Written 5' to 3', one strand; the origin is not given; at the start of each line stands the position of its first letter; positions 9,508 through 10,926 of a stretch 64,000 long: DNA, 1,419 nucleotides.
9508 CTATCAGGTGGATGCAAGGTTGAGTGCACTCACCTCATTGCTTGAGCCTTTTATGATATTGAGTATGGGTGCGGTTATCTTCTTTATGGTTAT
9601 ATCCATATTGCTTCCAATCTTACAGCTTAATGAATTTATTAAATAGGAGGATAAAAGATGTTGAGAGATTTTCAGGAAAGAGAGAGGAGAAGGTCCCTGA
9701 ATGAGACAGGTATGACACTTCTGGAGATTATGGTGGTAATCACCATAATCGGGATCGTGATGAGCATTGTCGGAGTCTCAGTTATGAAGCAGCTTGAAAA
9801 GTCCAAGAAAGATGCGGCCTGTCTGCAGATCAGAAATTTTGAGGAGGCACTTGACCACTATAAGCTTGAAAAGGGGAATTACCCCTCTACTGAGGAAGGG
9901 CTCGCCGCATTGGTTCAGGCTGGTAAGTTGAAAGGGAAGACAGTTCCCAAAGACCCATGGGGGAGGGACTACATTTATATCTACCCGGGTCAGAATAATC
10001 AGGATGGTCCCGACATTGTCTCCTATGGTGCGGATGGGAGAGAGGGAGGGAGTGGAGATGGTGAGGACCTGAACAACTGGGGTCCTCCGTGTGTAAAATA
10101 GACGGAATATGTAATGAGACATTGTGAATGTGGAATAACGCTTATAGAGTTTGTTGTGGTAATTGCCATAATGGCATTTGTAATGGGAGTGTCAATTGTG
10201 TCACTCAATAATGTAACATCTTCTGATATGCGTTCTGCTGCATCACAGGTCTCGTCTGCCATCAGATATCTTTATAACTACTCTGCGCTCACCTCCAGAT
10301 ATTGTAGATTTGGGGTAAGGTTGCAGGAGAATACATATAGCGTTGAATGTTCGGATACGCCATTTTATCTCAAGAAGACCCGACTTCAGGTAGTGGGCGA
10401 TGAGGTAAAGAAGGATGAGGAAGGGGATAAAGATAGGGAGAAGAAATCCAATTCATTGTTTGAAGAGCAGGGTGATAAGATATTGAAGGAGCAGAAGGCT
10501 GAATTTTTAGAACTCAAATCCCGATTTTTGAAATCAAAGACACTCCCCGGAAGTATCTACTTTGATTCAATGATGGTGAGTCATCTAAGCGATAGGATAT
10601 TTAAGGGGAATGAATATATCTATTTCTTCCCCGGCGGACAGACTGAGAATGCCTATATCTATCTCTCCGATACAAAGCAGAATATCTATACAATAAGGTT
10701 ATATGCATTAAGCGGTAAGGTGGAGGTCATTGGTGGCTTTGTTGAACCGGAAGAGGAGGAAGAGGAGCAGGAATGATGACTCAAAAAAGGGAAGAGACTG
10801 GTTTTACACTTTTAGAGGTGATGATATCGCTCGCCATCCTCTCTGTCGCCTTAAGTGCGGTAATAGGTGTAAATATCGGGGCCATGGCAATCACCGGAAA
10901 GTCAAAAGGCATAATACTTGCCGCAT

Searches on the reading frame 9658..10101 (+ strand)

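Call 47: search_protein_families(library=pfam, proteins=[window:9658-10101:+], max_evalue=0.0001)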
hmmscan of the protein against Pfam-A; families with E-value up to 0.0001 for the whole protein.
window:9658-10101:+ (147 aa): 2 families
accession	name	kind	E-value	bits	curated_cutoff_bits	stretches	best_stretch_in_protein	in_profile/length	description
PF08334.16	T2SSG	-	3.5e-29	101.4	21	1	42-141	2-108/108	Type II secretion system (T2SS), protein G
PF07963.17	N_methyl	-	9.3e-06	25.5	21.2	1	15-38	3-26/27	Prokaryotic N-terminal methylation motif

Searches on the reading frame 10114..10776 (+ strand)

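Call 47: search_protein_families(library=pfam, proteins=[window:10114-10776:+], max_evalue=0.0001)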
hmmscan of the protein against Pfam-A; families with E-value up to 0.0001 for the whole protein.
window:10114-10776:+ (220 aa): 1 family
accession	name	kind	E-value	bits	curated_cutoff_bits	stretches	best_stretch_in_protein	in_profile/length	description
PF07963.17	N_methyl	-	2.4e-05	24.1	21.2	1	4-26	3-25/27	Prokaryotic N-terminal methylation motif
